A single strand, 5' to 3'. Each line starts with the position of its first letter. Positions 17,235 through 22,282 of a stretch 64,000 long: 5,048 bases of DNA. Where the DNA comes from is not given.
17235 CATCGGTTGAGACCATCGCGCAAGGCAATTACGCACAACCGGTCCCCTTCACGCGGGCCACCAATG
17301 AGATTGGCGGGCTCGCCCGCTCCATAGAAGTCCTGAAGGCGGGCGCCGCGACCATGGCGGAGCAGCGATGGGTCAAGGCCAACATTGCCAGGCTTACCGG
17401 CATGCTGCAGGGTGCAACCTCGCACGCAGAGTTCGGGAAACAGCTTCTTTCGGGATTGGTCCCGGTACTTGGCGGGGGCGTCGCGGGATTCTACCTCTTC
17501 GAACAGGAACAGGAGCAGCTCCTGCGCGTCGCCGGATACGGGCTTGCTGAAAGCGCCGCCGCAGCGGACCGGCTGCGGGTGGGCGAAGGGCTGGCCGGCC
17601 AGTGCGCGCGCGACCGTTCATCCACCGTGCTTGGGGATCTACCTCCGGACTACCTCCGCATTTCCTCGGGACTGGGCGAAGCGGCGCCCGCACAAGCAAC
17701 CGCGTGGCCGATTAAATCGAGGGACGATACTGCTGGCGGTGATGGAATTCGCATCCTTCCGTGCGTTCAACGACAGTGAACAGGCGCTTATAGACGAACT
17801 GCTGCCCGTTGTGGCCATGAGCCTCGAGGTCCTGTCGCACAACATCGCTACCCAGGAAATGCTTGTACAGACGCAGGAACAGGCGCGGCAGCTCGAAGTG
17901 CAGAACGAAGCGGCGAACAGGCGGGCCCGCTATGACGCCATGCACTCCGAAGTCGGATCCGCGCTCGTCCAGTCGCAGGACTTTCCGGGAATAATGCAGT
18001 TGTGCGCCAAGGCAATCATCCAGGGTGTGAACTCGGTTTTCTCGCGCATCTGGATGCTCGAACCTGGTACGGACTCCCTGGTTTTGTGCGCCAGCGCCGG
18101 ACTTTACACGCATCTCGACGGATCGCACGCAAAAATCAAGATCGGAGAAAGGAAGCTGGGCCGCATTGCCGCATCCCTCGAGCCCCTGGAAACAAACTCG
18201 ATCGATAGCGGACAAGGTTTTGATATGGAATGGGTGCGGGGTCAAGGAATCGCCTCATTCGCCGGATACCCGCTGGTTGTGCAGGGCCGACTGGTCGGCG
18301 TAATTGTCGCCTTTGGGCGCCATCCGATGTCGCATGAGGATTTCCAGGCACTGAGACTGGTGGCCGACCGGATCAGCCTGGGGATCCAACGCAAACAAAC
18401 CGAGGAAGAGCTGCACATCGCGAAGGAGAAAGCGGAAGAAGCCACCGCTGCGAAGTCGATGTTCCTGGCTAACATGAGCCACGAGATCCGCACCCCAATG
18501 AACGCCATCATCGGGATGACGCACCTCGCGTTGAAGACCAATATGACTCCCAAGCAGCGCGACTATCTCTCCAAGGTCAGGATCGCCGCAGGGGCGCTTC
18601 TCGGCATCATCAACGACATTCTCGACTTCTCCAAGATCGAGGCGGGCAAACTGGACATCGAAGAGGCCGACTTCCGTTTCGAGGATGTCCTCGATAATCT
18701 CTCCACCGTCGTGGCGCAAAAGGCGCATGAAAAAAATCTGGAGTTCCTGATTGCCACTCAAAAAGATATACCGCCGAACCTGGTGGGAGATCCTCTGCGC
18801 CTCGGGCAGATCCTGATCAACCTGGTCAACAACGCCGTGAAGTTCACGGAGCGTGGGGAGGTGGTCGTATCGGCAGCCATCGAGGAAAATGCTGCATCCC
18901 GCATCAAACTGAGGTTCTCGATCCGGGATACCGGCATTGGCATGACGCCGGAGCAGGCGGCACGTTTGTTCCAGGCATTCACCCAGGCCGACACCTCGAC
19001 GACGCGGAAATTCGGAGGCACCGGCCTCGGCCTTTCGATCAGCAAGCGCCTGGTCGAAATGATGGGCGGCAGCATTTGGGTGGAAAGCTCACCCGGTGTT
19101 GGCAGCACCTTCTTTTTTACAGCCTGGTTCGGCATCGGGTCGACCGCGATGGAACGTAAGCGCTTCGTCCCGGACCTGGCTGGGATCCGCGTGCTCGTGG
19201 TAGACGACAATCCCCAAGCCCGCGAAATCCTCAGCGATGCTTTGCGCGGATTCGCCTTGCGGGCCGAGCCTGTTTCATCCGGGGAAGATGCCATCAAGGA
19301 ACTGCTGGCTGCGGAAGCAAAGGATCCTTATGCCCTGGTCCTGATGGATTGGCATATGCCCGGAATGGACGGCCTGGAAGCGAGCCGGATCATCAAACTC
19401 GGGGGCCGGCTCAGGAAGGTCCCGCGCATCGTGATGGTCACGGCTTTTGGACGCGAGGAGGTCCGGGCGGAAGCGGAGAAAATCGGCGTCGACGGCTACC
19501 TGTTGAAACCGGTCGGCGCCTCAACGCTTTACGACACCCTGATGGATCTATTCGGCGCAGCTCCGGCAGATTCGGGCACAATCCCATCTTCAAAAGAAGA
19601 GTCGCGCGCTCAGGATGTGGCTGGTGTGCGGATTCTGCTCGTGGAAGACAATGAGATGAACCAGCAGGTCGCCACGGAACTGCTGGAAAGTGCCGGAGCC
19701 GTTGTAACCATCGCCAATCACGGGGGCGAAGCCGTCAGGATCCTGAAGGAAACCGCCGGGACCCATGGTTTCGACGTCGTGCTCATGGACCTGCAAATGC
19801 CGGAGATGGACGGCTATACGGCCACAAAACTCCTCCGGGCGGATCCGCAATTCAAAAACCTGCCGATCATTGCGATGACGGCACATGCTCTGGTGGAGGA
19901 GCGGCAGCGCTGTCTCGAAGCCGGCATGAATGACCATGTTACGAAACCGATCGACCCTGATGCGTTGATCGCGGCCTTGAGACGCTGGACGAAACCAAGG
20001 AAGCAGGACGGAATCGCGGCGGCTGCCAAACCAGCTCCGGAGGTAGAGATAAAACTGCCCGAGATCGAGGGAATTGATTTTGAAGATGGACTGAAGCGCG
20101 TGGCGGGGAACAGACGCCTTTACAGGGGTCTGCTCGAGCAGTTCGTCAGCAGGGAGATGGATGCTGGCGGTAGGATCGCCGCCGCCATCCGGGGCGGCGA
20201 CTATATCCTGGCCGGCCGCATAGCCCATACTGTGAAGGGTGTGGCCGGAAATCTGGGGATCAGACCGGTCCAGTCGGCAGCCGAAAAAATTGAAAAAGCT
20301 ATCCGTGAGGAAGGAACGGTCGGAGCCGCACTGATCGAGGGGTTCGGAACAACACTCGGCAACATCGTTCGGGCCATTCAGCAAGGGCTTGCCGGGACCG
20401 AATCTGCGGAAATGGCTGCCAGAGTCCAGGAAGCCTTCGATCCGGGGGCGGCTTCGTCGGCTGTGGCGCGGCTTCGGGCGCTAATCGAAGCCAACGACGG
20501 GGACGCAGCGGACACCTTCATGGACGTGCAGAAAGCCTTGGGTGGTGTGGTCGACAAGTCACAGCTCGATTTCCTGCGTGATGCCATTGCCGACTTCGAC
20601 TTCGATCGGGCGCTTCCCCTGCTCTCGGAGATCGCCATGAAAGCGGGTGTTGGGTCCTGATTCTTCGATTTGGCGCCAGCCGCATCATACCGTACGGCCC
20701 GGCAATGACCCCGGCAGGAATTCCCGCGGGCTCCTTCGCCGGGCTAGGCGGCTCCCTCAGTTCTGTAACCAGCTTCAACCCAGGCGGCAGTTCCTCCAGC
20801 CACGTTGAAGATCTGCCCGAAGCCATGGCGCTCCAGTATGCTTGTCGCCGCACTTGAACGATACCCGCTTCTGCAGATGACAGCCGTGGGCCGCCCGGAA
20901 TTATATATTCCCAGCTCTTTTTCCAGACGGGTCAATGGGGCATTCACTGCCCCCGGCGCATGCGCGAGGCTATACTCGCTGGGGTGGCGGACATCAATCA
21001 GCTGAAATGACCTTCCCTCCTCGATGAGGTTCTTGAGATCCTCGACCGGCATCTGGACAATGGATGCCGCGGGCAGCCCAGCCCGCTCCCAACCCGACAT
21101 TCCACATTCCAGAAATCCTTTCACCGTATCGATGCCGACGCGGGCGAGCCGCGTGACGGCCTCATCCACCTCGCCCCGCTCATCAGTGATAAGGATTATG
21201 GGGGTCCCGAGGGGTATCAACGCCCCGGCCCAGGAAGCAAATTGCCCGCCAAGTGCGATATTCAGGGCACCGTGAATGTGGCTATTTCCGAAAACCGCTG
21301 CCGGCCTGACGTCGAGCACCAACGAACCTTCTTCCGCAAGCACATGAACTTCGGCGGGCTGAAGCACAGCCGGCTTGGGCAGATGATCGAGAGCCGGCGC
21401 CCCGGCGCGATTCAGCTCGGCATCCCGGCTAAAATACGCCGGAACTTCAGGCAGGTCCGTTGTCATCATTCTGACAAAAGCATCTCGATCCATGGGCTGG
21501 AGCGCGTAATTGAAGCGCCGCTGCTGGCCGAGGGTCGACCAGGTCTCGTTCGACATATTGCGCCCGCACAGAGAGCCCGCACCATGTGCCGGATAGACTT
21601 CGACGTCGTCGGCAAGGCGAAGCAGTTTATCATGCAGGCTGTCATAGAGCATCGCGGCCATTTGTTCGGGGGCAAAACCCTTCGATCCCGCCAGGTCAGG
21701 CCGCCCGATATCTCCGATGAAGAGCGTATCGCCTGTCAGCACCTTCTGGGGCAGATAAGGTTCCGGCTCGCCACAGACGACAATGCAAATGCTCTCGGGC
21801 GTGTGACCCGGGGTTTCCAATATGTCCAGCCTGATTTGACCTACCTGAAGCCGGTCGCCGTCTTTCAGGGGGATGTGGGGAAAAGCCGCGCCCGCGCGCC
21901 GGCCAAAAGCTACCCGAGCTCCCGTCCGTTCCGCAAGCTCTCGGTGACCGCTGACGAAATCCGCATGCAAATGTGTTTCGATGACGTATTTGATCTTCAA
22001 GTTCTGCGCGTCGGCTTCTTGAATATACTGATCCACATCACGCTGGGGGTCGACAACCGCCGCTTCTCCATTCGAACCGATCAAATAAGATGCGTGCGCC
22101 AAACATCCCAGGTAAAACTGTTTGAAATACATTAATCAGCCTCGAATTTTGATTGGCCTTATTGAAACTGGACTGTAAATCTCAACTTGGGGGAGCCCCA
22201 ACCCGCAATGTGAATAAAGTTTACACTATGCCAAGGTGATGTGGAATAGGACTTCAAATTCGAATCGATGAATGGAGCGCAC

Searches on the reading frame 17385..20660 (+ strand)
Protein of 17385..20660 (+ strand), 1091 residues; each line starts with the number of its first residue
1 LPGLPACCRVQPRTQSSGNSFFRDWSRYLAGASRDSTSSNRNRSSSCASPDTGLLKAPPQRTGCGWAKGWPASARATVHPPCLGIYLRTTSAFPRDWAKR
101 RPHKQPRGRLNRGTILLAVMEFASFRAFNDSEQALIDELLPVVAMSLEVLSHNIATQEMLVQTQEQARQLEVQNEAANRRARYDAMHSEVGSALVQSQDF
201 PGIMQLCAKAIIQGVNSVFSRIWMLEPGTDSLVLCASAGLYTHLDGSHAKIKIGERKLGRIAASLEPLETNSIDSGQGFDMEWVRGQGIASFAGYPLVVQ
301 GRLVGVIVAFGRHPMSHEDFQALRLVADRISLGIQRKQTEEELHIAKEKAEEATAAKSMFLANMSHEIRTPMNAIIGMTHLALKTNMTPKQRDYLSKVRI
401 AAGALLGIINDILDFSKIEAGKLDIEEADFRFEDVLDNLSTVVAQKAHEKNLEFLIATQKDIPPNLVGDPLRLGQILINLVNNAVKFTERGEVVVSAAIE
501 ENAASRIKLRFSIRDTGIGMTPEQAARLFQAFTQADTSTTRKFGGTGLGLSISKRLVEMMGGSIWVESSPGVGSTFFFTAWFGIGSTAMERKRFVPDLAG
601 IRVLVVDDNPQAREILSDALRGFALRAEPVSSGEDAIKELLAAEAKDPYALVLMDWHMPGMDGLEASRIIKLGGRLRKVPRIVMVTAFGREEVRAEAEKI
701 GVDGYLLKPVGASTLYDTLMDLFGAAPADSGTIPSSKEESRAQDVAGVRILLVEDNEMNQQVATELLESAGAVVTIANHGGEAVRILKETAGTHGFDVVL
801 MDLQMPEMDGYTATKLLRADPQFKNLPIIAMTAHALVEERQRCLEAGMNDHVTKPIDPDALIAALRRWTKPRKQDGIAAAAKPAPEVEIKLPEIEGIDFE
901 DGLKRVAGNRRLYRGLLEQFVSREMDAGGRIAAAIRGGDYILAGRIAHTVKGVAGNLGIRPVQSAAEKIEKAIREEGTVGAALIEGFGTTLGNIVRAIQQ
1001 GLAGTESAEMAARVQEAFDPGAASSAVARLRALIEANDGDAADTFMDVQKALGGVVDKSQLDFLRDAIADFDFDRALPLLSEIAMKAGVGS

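Call 72: search_protein_families(library=pfam, proteins=[window:17385-20660:+], max_evalue=0.00001)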
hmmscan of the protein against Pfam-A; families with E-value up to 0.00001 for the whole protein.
window:17385-20660:+ (1091 aa): 6 families
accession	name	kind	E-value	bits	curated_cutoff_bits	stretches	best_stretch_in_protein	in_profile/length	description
PF00072.30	Response_reg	-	1e-50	171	30.2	2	750-866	1-111/111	Response regulator receiver domain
PF02518.31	HATPase_c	-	3.3e-30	105.2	26.4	1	468-579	1-106/111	Histidine kinase-, DNA gyrase B-, and HSP90-like ATPase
PF00512.31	HisKA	-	5e-19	68.6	26.9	1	356-421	1-66/66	His Kinase A (phospho-acceptor) domain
PF13185.12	GAF_2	-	4.8e-10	40.2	28.6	1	198-335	2-136/136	GAF domain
PF01627.28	Hpt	-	2.1e-08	34.7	24.6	1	916-985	2-72/84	Hpt domain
PF01590.32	GAF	-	2.3e-08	35.1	22.4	1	250-333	48-132/133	GAF domain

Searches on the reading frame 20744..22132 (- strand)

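Call 38: search_protein_families(library=pfam, proteins=[window:20744-22132:-], max_evalue=0.00001)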
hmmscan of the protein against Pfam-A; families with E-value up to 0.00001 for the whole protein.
window:20744-22132:- (462 aa): 2 families
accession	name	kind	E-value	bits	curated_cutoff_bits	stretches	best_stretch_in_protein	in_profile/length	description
PF00581.25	Rhodanese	-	1.1e-26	93.7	22.2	2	363-453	2-101/102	Rhodanese-like domain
PF00753.33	Lactamase_B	-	5.9e-16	59.4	22.7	1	9-177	2-184/196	Metallo-beta-lactamase superfamily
